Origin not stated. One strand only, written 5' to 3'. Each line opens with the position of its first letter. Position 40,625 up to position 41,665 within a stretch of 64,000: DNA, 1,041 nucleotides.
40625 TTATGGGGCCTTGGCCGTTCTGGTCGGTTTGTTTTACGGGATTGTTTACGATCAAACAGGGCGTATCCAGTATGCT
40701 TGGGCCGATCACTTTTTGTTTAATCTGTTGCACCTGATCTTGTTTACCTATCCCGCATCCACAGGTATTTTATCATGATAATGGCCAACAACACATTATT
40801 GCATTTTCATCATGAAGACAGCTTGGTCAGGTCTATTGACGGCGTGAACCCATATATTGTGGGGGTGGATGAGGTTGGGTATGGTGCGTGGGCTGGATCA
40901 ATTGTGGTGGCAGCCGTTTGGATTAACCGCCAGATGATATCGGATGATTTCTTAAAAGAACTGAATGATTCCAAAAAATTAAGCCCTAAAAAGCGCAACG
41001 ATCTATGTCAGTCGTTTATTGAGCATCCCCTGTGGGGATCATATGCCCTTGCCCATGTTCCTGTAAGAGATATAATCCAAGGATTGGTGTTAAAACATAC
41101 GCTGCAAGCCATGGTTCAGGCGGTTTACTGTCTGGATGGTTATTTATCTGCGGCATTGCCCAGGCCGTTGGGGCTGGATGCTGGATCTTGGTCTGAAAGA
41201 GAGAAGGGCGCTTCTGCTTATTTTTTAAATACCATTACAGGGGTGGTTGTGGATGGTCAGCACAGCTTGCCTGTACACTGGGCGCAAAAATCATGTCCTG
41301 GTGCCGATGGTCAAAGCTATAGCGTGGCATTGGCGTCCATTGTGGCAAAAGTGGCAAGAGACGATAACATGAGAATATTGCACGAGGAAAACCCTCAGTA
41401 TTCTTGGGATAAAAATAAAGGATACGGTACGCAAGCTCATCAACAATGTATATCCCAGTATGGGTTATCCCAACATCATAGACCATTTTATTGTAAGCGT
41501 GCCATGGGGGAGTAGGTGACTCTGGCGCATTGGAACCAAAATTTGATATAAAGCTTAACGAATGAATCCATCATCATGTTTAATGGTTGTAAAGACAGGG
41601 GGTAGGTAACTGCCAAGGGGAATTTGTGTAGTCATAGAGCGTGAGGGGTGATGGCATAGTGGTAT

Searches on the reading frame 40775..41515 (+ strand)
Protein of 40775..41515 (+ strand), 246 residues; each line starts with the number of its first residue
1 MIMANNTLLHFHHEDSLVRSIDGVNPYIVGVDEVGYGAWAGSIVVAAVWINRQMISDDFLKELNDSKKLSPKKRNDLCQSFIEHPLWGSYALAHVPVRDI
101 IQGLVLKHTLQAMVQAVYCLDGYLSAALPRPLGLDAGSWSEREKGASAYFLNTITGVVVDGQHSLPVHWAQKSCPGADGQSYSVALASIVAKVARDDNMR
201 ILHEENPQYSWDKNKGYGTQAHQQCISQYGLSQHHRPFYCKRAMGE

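Call 47: search_protein_families(library=ncbifam, max_evalue=1, proteins=[window:40775-41515:+])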
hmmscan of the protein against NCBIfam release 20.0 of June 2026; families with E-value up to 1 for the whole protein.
window:40775-41515:+ (246 aa): 10 families
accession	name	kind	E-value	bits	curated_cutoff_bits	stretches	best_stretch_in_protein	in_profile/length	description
NF000595.1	PRK00015.1-3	equivalog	1.5e-45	155.5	167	1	27-239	3-181/188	ribonuclease HII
NF000594.1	PRK00015.1-1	equivalog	1.5e-38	132.9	243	2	154-239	161-245/251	ribonuclease HII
NF010537.0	PRK13925.1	equivalog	1.5e-35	122.7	252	2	153-242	105-195/200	ribonuclease HII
NF000596.1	PRK00015.1-4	equivalog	6.1e-34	117.5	251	2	156-239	94-177/186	ribonuclease HII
NF010538.0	PRK13926.1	equivalog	1.2e-32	113.8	285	1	28-239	24-198/213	ribonuclease HII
NF000598.1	PRK00015.2-2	equivalog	3.2e-28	98.8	273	2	174-239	135-200/203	ribonuclease HII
NF000600.1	PRK00015.2-4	equivalog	6.6e-23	81.4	364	2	174-239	142-207/212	ribonuclease HII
NF011119.0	PRK14550.1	equivalog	5.6e-21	75.5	350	2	180-239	126-185/204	ribonuclease HII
TIGR00729.1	TIGR00729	equivalog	7.2e-13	49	123.3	2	28-100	1-72/207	ribonuclease HII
TIGR00716.1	rnhC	equivalog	2e-06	27.4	161.2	1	28-81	83-136/284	ribonuclease HIII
